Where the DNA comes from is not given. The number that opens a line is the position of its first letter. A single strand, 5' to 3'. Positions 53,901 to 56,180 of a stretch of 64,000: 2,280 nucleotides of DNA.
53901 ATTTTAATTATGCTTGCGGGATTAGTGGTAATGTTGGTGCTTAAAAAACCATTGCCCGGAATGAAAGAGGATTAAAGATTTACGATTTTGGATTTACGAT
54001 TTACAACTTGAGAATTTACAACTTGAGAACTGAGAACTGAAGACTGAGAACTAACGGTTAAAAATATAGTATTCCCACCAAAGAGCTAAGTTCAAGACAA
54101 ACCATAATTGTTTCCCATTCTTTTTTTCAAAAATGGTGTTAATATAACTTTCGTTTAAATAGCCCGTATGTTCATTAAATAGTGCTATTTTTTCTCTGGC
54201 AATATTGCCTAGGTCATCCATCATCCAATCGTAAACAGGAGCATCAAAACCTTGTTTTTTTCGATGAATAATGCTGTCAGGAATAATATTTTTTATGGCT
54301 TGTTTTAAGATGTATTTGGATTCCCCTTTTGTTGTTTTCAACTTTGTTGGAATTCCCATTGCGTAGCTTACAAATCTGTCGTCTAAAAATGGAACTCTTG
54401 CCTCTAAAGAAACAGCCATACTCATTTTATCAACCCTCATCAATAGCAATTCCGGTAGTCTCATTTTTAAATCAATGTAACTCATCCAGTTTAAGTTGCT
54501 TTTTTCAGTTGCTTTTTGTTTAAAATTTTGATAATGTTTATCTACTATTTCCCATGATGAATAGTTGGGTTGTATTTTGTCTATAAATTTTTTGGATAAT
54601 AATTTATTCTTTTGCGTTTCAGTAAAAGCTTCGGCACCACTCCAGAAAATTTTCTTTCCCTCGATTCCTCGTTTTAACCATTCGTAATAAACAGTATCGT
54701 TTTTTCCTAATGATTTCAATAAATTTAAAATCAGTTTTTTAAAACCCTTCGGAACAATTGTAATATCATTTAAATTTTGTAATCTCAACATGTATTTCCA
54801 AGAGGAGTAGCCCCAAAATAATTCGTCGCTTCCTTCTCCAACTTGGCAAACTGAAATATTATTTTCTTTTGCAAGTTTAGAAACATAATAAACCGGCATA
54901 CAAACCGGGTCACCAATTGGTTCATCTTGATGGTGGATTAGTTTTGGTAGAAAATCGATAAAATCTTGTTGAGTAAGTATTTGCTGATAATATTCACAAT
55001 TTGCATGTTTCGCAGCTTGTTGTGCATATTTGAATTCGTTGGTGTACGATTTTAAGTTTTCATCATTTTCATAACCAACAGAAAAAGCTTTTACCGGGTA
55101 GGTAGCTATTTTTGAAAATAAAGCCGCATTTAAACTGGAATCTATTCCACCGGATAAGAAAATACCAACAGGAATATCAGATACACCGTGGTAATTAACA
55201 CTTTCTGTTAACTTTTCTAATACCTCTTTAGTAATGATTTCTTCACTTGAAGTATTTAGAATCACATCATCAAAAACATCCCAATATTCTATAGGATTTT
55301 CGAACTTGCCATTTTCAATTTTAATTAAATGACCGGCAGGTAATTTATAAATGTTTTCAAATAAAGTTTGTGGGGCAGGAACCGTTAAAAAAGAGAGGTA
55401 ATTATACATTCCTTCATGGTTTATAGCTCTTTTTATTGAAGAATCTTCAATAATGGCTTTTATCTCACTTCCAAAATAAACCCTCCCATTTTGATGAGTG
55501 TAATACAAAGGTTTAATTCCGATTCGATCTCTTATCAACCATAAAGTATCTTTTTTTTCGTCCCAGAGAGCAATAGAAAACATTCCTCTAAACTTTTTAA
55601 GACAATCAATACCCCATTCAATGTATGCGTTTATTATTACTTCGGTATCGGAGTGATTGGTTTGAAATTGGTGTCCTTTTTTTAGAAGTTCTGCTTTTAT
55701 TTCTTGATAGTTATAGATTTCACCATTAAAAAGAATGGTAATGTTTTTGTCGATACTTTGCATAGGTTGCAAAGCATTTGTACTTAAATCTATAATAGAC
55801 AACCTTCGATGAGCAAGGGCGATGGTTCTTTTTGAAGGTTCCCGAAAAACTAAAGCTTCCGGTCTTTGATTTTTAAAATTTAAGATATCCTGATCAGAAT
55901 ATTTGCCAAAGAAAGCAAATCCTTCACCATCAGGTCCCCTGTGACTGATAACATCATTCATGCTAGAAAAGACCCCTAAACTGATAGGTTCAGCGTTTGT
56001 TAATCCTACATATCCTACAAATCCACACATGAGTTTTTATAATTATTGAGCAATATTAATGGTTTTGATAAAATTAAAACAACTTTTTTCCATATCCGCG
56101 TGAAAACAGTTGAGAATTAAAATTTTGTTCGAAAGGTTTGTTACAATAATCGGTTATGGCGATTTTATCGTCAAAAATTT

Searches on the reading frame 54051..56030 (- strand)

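Call 7: search_protein_families(library=pfam, proteins=[window:54051-56030:-])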
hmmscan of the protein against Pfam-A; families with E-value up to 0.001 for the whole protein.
window:54051-56030:- (659 aa): 3 families
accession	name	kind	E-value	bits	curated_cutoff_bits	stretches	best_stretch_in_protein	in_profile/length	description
PF00733.27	Asn_synthase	-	7.2e-85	286.2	21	1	270-652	2-353/354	Asparagine synthase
PF13537.11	GATase_7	-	4.1e-45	153.2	25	1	74-194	1-122/123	Glutamine amidotransferase domain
PF13522.11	GATase_6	-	1.3e-42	145.4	27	1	68-189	10-130/130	Glutamine amidotransferase domain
